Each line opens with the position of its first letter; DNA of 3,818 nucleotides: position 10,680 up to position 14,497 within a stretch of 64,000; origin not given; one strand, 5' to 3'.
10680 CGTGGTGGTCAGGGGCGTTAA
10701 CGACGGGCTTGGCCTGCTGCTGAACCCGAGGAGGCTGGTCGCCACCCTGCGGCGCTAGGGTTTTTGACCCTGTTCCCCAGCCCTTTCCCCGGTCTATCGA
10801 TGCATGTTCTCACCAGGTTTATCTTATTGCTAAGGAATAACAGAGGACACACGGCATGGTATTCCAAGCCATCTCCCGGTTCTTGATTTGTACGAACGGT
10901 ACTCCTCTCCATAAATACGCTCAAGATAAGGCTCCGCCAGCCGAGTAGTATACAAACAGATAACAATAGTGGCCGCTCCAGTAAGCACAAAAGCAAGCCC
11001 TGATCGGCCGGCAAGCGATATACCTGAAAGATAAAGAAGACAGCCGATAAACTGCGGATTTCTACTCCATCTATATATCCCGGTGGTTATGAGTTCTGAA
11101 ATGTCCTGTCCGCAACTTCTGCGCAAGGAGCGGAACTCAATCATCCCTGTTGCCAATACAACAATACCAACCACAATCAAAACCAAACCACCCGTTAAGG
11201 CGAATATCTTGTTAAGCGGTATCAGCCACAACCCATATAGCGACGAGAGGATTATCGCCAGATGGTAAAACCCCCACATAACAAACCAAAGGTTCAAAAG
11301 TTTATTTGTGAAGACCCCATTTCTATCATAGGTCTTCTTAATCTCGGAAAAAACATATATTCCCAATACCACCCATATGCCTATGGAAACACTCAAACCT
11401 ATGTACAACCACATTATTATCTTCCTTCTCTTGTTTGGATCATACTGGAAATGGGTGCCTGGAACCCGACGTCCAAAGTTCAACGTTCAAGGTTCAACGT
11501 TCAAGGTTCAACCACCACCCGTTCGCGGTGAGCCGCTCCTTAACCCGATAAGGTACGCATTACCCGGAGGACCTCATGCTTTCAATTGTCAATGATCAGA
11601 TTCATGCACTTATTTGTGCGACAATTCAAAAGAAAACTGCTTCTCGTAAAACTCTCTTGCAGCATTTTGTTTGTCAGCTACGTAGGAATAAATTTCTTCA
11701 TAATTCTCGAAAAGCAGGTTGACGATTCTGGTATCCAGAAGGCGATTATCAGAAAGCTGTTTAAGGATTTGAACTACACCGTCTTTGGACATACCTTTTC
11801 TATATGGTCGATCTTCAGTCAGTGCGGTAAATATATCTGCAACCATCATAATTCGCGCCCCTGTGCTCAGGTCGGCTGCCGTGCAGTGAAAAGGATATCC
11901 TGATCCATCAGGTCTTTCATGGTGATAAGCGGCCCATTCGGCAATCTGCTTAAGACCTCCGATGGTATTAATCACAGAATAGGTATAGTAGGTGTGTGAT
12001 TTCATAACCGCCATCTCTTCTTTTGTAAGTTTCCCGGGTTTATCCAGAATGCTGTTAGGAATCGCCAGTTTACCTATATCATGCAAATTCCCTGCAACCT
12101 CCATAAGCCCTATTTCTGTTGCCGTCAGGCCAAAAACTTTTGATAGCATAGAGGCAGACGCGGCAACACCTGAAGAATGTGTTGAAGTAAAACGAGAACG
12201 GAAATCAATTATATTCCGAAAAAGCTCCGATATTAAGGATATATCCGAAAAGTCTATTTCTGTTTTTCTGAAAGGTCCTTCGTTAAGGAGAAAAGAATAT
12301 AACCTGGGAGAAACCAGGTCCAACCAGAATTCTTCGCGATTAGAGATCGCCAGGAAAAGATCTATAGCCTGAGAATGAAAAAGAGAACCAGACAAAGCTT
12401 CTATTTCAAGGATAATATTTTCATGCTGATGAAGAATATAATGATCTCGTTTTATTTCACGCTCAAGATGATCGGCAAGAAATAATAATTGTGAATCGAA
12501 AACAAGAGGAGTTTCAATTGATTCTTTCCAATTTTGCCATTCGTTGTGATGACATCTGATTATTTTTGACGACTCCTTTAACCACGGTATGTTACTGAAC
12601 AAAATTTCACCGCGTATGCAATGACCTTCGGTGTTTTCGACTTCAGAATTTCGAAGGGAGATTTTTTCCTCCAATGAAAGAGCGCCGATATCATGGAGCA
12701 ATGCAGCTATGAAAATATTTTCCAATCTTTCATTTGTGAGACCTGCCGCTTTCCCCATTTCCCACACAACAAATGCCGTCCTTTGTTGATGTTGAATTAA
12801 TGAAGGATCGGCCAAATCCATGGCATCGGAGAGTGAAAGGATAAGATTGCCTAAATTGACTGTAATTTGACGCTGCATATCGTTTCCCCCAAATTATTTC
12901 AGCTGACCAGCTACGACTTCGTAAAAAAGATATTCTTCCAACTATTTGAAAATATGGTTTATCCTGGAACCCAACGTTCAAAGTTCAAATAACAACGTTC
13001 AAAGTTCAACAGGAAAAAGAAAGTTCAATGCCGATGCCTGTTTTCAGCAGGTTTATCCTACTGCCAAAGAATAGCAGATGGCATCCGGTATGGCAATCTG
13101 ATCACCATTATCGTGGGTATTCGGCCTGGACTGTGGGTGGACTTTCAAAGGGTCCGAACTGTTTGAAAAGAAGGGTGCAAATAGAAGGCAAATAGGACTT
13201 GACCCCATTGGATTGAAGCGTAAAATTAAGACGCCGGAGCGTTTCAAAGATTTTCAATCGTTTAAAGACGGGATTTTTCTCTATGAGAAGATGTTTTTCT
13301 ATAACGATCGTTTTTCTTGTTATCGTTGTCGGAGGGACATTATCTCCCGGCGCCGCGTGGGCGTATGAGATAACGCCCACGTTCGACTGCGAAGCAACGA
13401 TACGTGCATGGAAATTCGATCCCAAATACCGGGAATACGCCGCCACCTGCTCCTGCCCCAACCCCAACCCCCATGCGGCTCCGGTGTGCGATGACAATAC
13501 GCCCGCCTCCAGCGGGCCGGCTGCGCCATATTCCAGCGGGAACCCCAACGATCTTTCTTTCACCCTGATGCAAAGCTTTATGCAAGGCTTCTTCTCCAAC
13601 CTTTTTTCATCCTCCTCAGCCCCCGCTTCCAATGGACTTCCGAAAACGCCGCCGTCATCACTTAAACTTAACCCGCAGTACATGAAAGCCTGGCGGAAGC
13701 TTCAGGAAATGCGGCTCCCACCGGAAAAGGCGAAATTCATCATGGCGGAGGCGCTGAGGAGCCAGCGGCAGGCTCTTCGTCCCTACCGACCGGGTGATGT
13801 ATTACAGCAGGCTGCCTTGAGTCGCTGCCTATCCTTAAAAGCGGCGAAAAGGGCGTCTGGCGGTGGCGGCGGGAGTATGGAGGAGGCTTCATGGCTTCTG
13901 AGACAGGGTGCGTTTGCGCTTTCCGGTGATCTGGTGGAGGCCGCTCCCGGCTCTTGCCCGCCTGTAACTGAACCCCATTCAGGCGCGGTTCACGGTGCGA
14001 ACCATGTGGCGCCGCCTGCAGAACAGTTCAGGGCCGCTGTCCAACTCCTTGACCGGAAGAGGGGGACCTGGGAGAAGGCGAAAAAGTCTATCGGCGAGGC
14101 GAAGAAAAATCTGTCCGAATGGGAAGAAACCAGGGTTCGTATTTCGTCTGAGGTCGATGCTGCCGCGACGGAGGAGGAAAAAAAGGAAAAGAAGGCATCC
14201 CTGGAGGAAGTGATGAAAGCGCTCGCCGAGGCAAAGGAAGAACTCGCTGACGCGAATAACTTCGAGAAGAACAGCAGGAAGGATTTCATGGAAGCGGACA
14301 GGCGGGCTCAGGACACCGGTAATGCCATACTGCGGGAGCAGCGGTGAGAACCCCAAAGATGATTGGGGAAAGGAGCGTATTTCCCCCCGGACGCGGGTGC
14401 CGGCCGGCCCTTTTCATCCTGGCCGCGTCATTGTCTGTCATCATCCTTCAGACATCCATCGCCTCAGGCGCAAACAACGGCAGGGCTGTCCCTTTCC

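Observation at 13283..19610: Overlapping operon of five secreted proteins with tandem, mosaic PDZ + beta-helix lipoprotein paralogs and a FecR-domain protein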

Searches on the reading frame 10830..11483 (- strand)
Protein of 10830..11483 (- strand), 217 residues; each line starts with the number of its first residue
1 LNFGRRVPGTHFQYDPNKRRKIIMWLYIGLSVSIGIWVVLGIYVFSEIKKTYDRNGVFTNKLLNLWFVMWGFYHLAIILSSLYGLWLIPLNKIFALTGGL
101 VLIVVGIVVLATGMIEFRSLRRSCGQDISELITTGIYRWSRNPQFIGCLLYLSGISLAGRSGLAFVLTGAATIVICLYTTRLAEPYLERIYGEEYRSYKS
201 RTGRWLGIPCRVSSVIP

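Call 62: search_protein_families(library=pfam, proteins=[window:10830-11483:-], max_evalue=0.00001)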
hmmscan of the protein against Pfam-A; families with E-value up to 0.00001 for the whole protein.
window:10830-11483:- (217 aa): 2 families
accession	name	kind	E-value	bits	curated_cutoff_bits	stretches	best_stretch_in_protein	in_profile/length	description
PF04191.18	PEMT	-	1.8e-13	51.3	25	1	97-193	4-104/105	Phospholipid methyltransferase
PF06966.17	DUF1295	-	5.9e-06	26.4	20.4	1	99-202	124-235/235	Protein of unknown function (DUF1295)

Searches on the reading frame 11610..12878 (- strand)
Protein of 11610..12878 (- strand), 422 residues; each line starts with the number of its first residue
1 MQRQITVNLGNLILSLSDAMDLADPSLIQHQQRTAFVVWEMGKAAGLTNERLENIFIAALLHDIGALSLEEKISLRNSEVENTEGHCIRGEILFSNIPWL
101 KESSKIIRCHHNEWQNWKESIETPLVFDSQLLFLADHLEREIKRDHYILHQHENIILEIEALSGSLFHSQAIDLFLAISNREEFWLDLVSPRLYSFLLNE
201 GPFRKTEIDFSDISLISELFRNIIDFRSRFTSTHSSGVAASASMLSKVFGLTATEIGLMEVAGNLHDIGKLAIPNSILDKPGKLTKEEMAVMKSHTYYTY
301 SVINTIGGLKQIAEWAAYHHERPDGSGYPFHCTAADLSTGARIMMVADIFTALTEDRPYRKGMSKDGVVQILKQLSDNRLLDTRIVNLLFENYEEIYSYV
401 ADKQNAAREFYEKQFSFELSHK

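Call 62: search_protein_families(library=pfam, proteins=[window:11610-12878:-], max_evalue=0.00001)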
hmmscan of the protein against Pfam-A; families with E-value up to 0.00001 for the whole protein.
window:11610-12878:- (422 aa): 3 families
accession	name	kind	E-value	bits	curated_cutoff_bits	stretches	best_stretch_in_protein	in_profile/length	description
PF13487.12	HD_5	-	2.1e-44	151.7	27.2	2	219-382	2-167/170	HD domain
PF01966.28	HD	-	1.6e-24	86.9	22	2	232-352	2-115/116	HD domain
PF08668.18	HDOD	-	2.7e-10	40.5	22.9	0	26-73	94-139/196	HDOD domain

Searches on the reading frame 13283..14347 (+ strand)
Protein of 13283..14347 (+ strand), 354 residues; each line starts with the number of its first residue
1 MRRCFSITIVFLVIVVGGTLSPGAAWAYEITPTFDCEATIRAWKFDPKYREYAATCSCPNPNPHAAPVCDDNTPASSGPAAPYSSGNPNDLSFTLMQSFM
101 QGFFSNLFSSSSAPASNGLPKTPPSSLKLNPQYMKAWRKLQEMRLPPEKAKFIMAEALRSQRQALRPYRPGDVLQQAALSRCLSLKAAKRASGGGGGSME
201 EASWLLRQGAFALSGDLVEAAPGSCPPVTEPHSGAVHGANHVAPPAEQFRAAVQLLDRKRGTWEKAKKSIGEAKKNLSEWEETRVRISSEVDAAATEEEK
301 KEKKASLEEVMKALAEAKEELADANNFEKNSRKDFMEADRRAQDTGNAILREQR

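Call 3: search_protein_families(library=pfam, proteins=[window:13283-14347:+], max_evalue=0.1)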
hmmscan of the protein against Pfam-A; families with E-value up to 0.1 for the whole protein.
window:13283-14347:+ (354 aa): 1 family
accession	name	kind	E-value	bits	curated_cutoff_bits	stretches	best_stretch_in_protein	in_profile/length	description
PF10819.13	DUF2564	-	0.067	14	26.3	0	303-352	27-76/79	Protein of unknown function (DUF2564)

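Call 4: search_protein_families(library=ncbifam, proteins=[window:13283-14347:+], max_evalue=0.1)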
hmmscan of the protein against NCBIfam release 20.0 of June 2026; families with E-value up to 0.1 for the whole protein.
window:13283-14347:+ (354 aa): 0 families

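Call 42: find_homologous_proteins(query=window:13283-14347:+)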
Query window:13283-14347:+ (354 aa): 9 proteins with E <= 0.001 among 6650 candidates.
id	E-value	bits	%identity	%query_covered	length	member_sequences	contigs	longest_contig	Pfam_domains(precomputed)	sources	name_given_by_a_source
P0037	7.2e-162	556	75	100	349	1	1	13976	-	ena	-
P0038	9.5e-144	497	67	100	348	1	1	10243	-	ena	-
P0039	3.8e-128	446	100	60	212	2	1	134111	-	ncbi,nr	ncbi:MAG: hypothetical protein GXP52_08610 [Deltaproteobacteria bacterium]|nr:hypothetical protein [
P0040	4.4e-108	380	83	64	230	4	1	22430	-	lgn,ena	-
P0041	1.7e-79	286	45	96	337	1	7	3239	-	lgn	-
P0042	2.5e-70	255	42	98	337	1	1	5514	-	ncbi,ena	-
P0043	2.9e-68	249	42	96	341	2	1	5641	-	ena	-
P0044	3.4e-62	229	39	94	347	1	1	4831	-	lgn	-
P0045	2.1e-60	223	38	95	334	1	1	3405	-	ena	-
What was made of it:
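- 13283..14347 (+): g1: exported 354-aa protein with no Pfam or NCBIfam family. It has a signal peptide, a small N-terminal module with 4 invariant Cys, a low-complexity linker, a conserved helical core and a C-terminal antiparallel coiled-coil hairpin. Only 9 clusters exist in 5.8e9, all from the same clade (call 42).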

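Call 44: find_encoding_contigs(protein=P0040, flank=10000, max_places=3)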
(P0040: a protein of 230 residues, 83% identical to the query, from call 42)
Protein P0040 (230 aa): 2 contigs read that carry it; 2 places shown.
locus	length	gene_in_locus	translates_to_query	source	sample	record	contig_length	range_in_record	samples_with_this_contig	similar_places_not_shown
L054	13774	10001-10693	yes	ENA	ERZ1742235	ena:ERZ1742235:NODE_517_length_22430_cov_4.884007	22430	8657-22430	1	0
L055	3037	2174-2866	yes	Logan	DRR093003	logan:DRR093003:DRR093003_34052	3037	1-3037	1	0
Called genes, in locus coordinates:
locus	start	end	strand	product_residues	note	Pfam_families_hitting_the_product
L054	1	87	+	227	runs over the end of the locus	PF00072:Response_reg, PF00486:Trans_reg_C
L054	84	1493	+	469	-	PF00672:HAMP, PF00512:HisKA, PF02518:HATPase_c, PF14501:HATPase_c_5 (faint)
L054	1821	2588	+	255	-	PF00392:GntR, PF07729:FCD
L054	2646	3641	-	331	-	-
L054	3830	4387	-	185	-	PF01814:Hemerythrin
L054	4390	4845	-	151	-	PF27217:AF_0155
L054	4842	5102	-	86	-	-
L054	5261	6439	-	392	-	PF00155:Aminotran_1_2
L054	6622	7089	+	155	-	-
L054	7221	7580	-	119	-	-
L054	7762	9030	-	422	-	PF08668:HDOD (weak), PF01966:HD, PF13487:HD_5, PF01966:HD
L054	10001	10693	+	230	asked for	-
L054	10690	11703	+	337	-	PF00515:TPR_1 (faint), PF13371:TPR_9 (faint), PF13414:TPR_11, PF13432:TPR_16 (weak)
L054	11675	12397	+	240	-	PF13180:PDZ_2, PF17820:PDZ_6 (faint)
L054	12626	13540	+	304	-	PF04773:FecR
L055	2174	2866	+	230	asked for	-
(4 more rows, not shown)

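Call 45: find_encoding_contigs(protein=P0037, flank=10000, max_places=3)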
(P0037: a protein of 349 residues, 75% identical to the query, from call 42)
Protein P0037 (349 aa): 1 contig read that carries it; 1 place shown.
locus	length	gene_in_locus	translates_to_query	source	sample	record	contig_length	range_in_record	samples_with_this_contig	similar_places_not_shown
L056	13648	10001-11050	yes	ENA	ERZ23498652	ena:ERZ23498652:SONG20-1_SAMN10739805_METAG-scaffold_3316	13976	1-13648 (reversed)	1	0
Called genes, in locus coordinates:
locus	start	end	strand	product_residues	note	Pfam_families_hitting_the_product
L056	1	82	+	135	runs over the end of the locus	?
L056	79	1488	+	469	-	PF00672:HAMP, PF00512:HisKA, PF02518:HATPase_c, PF14501:HATPase_c_5 (faint)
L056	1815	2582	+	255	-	PF00392:GntR, PF07729:FCD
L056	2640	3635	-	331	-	-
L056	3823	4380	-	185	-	PF01814:Hemerythrin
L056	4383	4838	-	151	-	PF27217:AF_0155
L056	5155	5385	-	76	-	-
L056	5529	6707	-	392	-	PF00155:Aminotran_1_2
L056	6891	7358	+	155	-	-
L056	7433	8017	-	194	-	PF06966:DUF1295 (weak), PF04191:PEMT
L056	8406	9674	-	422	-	PF08668:HDOD (weak), PF01966:HD, PF13487:HD_5, PF01966:HD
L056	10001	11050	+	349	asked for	-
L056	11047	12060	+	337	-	PF00515:TPR_1 (faint), PF13371:TPR_9 (faint), PF13414:TPR_11, PF13432:TPR_16 (weak)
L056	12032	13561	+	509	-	PF13180:PDZ_2, PF12708:Pect-lyase_RHGA_epim (faint), PF05048:NosD, PF13229:Beta_helix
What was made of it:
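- Assemblies of related loci break at this repeat: the L056 contig ends there (call 45).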

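Call 46: find_encoding_contigs(protein=P0042, flank=10000, max_places=3)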
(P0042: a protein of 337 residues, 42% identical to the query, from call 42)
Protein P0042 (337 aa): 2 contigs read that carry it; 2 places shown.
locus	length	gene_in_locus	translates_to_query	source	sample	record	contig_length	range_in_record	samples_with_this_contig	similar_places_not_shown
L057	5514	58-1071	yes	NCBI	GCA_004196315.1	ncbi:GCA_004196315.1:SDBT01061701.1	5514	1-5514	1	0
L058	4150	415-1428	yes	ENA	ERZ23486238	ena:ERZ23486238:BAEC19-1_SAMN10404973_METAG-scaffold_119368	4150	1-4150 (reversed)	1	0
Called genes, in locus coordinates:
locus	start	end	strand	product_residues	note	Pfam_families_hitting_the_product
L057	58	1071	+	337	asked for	-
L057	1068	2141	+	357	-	PF00515:TPR_1 (weak), PF07719:TPR_2 (weak), PF13432:TPR_16 (weak)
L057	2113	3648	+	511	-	PF13180:PDZ_2 (weak), PF17820:PDZ_6 (weak), PF13229:Beta_helix, PF05048:NosD, PF13229:Beta_helix (weak), PF05048:NosD (weak)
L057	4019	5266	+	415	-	PF02661:Fic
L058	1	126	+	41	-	?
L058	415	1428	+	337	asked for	-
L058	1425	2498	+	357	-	PF00515:TPR_1 (weak), PF07719:TPR_2 (weak), PF13432:TPR_16 (weak)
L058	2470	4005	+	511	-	PF13180:PDZ_2 (weak), PF17820:PDZ_6 (weak), PF13229:Beta_helix (weak), PF05048:NosD, PF13229:Beta_helix (weak), PF05048:NosD (weak)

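Call 61: search_protein_families(library=padloc, proteins=[window:13283-14347:+], max_evalue=0.01)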
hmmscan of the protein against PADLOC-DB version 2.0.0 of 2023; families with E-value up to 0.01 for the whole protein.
window:13283-14347:+ (354 aa): 0 families

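Call 63: predict_structure(alignment_id=A2)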
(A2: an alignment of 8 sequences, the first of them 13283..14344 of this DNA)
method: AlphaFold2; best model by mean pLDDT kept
length: 354 residues; sequences in the alignment: 8
mean_pLDDT: 60.8   pTM: 0.33
mean pLDDT of the five models: 60.8, 58.0, 57.9, 56.5, 55.0
residues with pLDDT >= 90: 69; 70-90: 50; 50-70: 108; < 50: 127
segments of 3 or more residues with pLDDT < 50: 1-4, 16-34, 71-120, 126-132, 156-171, 195-197, 215-217, 219-223, 228-243
pLDDT, mean of each block of 10 residues (from residue 1): 50 47 28 57 68 74 61 31 30 35 36 37 47 55 57 49 41 57 66 52 60 51 47 29 61 81 91 95 95 93 95 95 93 88 76 61
secondary structure, 60 per line:
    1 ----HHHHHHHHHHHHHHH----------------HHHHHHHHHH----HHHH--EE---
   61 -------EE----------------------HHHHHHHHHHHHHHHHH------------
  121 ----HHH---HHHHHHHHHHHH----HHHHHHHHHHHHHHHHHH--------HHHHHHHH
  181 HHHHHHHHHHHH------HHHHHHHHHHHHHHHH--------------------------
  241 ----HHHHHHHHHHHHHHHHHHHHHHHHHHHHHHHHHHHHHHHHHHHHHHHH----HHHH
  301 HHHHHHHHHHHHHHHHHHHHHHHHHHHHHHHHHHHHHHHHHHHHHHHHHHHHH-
elements in order: H5-19 H36-45 H50-53 H92-108 H131-142 H147-164 H173-192 H199-214 H245-292 H297-353
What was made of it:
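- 13283..14347 (+): In the AF2 model only helices 245-353 are confident (call 63).
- Checked: Its C-terminal coiled coil is confirmed as a helical hairpin at 245-353 with pLDDT above 90 (call 63).
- Tried and rejected: The AF2 model of g1 was too poor for a fold search: pLDDT 61, with only the C-terminal hairpin confident (call 63).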

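Call 66: find_encoding_contigs(protein=P0044, flank=10000, max_places=4)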
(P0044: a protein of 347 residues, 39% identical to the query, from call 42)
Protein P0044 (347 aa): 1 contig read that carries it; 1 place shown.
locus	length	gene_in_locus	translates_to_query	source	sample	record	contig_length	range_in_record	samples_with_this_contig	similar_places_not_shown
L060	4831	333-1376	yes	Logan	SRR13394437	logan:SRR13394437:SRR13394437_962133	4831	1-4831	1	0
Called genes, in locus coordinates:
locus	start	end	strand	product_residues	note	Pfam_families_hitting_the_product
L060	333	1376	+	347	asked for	-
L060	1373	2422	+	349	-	PF13428:TPR_14 (faint), PF00515:TPR_1 (weak), PF07719:TPR_2 (weak), PF13181:TPR_8 (faint), PF13371:TPR_9 (faint), PF13414:TPR_11, PF13432:TPR_16, PF14559:TPR_19 (faint)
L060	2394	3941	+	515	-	PF05048:NosD, PF13229:Beta_helix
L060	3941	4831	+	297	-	?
